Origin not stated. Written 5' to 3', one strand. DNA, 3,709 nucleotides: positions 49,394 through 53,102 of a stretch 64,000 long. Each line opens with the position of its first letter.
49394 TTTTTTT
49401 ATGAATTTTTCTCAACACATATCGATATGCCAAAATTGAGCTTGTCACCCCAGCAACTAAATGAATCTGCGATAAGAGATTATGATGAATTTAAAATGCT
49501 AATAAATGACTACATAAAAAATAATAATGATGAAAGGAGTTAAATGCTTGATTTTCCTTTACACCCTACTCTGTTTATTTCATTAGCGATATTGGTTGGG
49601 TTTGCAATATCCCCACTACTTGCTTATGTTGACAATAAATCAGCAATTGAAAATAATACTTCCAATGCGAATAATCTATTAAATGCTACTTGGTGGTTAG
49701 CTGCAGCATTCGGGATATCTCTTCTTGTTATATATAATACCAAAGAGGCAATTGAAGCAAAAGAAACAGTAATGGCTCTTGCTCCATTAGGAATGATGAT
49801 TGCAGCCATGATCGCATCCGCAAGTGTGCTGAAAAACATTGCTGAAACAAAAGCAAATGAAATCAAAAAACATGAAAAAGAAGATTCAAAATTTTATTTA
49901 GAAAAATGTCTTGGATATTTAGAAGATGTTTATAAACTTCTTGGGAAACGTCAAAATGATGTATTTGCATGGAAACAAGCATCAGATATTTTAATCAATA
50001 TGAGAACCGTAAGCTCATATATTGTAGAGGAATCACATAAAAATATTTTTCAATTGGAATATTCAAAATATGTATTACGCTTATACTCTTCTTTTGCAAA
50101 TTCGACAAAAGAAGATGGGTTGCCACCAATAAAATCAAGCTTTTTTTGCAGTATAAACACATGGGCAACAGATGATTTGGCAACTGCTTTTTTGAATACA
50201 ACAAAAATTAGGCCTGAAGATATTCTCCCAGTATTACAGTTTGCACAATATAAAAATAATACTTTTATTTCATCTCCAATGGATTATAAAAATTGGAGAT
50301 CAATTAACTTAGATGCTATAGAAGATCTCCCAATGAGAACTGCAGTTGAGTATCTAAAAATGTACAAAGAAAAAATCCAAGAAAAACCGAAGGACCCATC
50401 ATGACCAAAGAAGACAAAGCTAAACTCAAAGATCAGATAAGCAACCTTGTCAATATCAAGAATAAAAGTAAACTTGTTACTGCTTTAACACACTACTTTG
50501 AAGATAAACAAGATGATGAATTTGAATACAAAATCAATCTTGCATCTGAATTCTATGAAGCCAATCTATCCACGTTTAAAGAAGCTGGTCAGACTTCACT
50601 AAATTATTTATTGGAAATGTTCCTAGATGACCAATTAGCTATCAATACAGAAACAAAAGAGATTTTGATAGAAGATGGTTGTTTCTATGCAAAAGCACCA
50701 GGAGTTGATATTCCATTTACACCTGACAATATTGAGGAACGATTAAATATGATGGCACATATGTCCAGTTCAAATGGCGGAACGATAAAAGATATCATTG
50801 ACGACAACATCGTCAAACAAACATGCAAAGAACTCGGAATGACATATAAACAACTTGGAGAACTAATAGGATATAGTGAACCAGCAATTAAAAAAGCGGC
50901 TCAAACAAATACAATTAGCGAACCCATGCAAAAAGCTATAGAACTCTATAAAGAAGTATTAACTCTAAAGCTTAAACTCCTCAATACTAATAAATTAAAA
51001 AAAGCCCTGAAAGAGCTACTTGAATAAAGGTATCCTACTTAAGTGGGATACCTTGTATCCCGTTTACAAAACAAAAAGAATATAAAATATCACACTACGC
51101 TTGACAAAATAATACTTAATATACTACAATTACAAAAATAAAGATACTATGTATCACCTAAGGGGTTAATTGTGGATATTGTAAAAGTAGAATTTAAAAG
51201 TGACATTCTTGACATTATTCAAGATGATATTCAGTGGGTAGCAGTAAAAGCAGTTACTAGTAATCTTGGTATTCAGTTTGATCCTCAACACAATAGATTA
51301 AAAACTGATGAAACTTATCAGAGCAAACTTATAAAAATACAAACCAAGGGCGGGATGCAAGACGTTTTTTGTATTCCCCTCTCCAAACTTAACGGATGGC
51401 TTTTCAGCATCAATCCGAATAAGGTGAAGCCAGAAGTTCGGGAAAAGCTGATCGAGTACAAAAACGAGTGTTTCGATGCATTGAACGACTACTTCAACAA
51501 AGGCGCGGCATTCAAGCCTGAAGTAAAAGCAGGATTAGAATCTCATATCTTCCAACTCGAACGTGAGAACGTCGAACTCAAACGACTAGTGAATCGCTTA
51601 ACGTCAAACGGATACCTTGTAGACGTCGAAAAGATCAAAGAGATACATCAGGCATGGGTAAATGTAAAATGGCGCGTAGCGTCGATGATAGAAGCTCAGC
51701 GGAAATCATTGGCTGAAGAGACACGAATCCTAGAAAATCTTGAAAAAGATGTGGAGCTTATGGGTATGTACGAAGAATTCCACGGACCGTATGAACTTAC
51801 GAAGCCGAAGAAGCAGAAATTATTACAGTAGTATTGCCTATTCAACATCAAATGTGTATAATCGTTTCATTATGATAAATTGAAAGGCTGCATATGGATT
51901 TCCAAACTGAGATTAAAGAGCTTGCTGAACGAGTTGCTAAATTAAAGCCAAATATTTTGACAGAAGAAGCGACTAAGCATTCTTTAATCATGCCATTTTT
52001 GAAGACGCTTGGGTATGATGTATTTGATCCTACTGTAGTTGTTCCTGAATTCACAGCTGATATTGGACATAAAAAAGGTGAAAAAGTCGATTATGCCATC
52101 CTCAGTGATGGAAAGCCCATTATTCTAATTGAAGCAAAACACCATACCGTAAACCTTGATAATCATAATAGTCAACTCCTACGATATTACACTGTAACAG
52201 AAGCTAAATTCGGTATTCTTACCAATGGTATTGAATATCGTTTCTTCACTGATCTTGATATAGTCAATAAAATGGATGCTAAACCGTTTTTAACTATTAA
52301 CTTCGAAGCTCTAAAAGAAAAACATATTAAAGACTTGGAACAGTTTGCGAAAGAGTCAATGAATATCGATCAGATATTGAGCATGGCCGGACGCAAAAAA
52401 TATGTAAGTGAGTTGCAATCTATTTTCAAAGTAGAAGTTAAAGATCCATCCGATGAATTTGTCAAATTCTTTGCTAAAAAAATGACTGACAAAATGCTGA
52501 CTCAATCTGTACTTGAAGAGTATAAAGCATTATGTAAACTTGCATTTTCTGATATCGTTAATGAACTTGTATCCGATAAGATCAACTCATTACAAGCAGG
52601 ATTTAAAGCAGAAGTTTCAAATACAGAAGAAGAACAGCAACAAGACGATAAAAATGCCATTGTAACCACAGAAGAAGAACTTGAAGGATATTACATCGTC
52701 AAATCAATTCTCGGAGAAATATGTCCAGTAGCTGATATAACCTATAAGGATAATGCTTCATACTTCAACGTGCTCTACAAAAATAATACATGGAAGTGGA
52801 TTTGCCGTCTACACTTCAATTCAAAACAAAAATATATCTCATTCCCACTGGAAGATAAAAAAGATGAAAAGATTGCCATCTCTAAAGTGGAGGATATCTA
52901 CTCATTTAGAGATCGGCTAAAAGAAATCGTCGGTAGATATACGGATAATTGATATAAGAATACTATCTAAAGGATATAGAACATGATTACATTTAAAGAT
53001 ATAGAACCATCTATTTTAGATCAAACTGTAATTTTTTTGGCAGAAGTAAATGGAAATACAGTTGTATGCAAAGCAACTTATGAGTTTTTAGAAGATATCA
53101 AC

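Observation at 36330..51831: Two parallel 'domain-HTH fusion then antirepressor' cassettes: a possible multi-input induction system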

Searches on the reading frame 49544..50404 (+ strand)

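Call 3: search_protein_families(library=pfam, proteins=[window:49544-50404:+], max_evalue=0.01)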
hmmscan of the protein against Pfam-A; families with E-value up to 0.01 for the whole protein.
window:49544-50404:+ (286 aa): 1 family
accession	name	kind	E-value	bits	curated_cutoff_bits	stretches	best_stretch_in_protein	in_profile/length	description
PF01027.25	Bax1-I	-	0.0066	16.7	34.1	0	9-91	71-141/207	Inhibitor of apoptosis-promoting Bax1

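Call 4: search_protein_families(library=phrogs, proteins=[window:49544-50404:+], max_evalue=0.001)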
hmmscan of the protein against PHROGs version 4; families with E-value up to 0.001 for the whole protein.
window:49544-50404:+ (286 aa): 0 families

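Call 50: search_protein_families(library=padloc, proteins=[window:49544-50404:+], max_evalue=0.01)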
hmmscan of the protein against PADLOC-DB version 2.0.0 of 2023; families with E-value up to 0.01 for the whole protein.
window:49544-50404:+ (286 aa): 0 families

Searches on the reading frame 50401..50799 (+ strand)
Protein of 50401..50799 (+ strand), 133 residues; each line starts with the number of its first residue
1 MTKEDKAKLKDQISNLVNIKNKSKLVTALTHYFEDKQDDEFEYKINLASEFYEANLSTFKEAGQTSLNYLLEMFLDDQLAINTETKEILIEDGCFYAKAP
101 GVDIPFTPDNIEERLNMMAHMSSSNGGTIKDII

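Call 63: search_protein_representatives(protein=window:50401-50799:+)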
Query: 133 residues. Proteins with E-value up to 0.001 (for the whole library): 2; up to 1e-10: 1; up to 1e-30: 1. The best 2 are listed.
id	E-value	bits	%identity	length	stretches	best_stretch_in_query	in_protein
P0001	1.6e-80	283.2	100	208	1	1-133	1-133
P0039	1.1e-06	45.0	36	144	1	1-90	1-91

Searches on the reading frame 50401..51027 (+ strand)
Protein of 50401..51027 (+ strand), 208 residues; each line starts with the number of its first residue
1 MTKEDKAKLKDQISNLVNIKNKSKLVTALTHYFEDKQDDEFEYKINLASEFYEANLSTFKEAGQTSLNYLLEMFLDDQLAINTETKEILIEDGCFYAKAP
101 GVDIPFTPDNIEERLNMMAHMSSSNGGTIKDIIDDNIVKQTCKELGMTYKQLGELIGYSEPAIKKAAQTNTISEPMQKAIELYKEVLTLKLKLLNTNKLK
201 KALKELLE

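Call 3: search_protein_families(library=pfam, proteins=[window:50401-51027:+], max_evalue=0.01)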
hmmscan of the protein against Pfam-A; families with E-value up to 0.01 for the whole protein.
window:50401-51027:+ (208 aa): 0 families

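Call 4: search_protein_families(library=phrogs, proteins=[window:50401-51027:+], max_evalue=0.001)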
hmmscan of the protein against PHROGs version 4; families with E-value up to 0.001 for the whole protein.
window:50401-51027:+ (208 aa): 1 family
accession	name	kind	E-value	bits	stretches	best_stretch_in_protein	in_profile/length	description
phrog_4779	-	transcription regulation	3e-15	57.5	1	135-207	4-75/98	transcriptional regulator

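Call 16: find_related_loci(query=window:50401-51027:+, collection=genome_contigs, flank=4000)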
Query window:50401-51027:+ (208 aa) in genome_contigs; peptide patterns used: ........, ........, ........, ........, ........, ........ (x = any residue, [..] = any of these).
88 stretches matched a pattern; 6 encode a relative of the query (tblastn E <= 1e-3); 6 distinct loci.
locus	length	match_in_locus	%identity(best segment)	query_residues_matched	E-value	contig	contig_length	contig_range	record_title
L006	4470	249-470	54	133-206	1e-21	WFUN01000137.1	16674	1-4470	MAG: Hydrogenimonas sp. isolate S139_75_esom k151_595195, whole genome shotgun sequence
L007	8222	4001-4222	57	135-208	1e-19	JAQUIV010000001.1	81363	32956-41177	MAG: Aliarcobacter sp. isolate STCSWMC_69 NODE_464_length_81363_cov_335.728101_ST_CSWMC, whole genome shotgun sequence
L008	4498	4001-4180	46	133-193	5e-10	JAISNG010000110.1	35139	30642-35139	MAG: Campylobacteraceae bacterium isolate Im510_bin75 k119_3419456, whole genome shotgun sequence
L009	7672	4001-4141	47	134-182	8e-9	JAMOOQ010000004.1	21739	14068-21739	MAG: Campylobacteraceae bacterium isolate 4559-240_maxbin2_scaf2bin.114_VB 4559-240_scaffold_1194_c1, whole genome shotg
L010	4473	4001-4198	39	135-206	1e-8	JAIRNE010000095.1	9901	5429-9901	MAG: Campylobacteraceae bacterium isolate Cd354_bin15 k119_348294, whole genome shotgun sequence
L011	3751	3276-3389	47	133-170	6e-7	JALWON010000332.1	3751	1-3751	MAG: Sulfurimonas sp. isolate M2_maxbin2_scaf2bin.176 M2_NODE_50866_length_3751_cov_5.435430, whole genome shotgun seque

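Call 38: find_homologous_proteins(query=window:50401-51027:+, max_evalue=0.001)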
Query window:50401-51027:+ (208 aa): 23 proteins with E <= 0.001 among 247 candidates.
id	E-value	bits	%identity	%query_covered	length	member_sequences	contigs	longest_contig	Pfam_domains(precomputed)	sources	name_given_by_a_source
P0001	1.1e-127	441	100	100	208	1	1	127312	-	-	-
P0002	1.6e-58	216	55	100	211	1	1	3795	-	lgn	-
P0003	4.1e-55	204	53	100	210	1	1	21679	-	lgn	-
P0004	1.9e-34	137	91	31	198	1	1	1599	-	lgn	-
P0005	6.1e-34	135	99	35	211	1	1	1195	-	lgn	-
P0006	6.0e-26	109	70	35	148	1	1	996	PF01381.29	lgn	-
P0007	7.0e-25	106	75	36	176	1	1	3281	-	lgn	-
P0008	2.0e-20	91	75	25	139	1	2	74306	PF13412.13,PF14549.13,PF20432.5,PF01381.29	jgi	-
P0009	2.5e-20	91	75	25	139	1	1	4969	PF13412.13,PF14549.13,PF20432.5,PF01381.29,PF04545.23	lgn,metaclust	metaclust:\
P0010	5.6e-19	87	59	35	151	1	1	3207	PF01381.29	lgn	-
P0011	4.9e-18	84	59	38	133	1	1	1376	PF12844.14,PF09048.18,PF01381.29,PF17762.9,PF13560.13,PF13443.13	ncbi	-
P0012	1.4e-17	82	48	55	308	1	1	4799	PF19663.5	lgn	-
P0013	7.9e-17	80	65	35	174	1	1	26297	-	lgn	-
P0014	3.7e-16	77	61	37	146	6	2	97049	-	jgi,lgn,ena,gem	-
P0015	1.7e-15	75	44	51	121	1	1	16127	PF08271.18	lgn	-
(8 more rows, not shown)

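Call 40: find_encoding_contigs(protein=P0003, flank=6000, max_places=3)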
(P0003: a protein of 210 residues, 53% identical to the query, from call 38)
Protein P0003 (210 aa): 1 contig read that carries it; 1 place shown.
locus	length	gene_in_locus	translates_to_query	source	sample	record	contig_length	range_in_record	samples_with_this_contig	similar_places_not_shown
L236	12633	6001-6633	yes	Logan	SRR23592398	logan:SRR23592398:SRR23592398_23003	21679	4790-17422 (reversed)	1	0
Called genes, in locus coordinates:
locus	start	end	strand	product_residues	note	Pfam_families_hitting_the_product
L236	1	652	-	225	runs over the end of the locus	PF00717:Peptidase_S24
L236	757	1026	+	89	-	-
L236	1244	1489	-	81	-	-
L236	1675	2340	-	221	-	-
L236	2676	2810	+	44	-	-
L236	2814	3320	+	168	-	-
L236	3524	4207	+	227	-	-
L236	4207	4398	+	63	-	-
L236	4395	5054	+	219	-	-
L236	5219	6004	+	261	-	-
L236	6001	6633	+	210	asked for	-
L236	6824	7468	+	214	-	PF10547:P22_AR_N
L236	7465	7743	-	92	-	-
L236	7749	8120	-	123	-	-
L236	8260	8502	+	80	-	-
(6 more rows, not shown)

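Call 41: find_encoding_contigs(protein=P0002, flank=4000, max_places=3)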
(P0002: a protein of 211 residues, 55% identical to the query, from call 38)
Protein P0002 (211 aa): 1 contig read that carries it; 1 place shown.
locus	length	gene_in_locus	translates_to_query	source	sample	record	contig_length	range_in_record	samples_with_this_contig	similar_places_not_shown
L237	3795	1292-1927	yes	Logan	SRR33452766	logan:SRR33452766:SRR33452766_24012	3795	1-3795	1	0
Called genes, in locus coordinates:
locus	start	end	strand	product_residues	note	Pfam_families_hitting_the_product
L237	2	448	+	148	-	?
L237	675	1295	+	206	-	-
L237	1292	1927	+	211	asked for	-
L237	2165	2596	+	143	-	PF10547:P22_AR_N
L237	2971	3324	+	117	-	-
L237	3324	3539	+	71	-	-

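Call 50: search_protein_families(library=padloc, proteins=[window:50401-51027:+], max_evalue=0.01)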
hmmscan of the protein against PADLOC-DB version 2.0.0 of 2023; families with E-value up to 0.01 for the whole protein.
window:50401-51027:+ (208 aa): 0 families

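Call 94: find_encoding_contigs(protein=P0005, flank=1500, max_places=2)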
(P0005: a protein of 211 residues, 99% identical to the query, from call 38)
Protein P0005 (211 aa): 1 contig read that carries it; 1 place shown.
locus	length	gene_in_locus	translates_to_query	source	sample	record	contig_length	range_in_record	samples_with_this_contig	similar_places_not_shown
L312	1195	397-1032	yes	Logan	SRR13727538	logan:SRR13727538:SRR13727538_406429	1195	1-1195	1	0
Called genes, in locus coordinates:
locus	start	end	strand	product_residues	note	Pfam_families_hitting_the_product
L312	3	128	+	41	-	?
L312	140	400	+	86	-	-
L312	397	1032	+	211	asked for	-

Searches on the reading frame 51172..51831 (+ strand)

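Call 3: search_protein_families(library=pfam, proteins=[window:51172-51831:+], max_evalue=0.01)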
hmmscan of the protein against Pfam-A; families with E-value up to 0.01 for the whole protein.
window:51172-51831:+ (219 aa): 1 family
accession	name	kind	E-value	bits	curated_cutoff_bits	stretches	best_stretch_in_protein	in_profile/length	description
PF10547.14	P22_AR_N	-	2.6e-32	111.9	30.7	1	6-113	3-114/115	P22_AR N-terminal domain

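Call 4: search_protein_families(library=phrogs, proteins=[window:51172-51831:+], max_evalue=0.001)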
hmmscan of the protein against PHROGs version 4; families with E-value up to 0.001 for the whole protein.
window:51172-51831:+ (219 aa): 5 families
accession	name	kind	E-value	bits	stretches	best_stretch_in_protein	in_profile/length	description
phrog_524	-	transcription regulation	1.6e-38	134.4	1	1-187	7-189/317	anti-repressor Ant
phrog_14366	-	unknown function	8.3e-13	49.5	1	6-101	6-104/122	-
phrog_245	-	transcription regulation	6.7e-07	30.1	1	5-168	43-182/319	anti-repressor Ant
phrog_7940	-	unknown function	7.8e-06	26.6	1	18-115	20-131/252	-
phrog_130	-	transcription regulation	0.00038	20.6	1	7-86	164-244/480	anti-repressor Ant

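Call 50: search_protein_families(library=padloc, proteins=[window:51172-51831:+], max_evalue=0.01)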
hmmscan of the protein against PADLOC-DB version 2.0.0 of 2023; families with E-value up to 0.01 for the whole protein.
window:51172-51831:+ (219 aa): 0 families

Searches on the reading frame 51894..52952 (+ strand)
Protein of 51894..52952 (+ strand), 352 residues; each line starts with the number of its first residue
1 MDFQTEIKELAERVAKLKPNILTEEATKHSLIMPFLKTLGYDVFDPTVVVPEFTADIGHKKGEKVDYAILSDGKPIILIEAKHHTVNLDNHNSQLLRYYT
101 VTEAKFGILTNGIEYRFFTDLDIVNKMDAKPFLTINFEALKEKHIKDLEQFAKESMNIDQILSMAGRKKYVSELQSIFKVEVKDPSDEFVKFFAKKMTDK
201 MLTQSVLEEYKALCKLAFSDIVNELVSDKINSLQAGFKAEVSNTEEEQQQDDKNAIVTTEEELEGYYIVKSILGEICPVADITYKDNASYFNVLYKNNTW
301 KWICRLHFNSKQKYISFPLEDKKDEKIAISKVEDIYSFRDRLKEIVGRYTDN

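Call 3: search_protein_families(library=pfam, proteins=[window:51894-52952:+], max_evalue=0.01)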
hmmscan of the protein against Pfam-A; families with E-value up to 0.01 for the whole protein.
window:51894-52952:+ (352 aa): 2 families
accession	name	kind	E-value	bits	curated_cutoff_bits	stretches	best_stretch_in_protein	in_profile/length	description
PF04313.20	HSDR_N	-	1.9e-16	60.9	25.1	2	49-121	114-193/198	Type I restriction enzyme R protein N terminus (HSDR_N)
PF13588.12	HSDR_N_2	-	2.6e-10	40.8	25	1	24-119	2-95/110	Type I restriction enzyme R protein N terminus (HSDR_N)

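Call 4: search_protein_families(library=phrogs, proteins=[window:51894-52952:+], max_evalue=0.001)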
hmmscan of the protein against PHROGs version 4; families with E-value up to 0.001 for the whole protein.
window:51894-52952:+ (352 aa): 1 family
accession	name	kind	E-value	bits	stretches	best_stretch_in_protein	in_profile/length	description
phrog_4225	-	DNA, RNA and nucleotide metabolism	2.9e-129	432.2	1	1-350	2-355/357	endonuclease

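Call 50: search_protein_families(library=padloc, proteins=[window:51894-52952:+], max_evalue=0.01)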
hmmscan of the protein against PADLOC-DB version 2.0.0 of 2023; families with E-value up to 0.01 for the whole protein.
window:51894-52952:+ (352 aa): 0 families
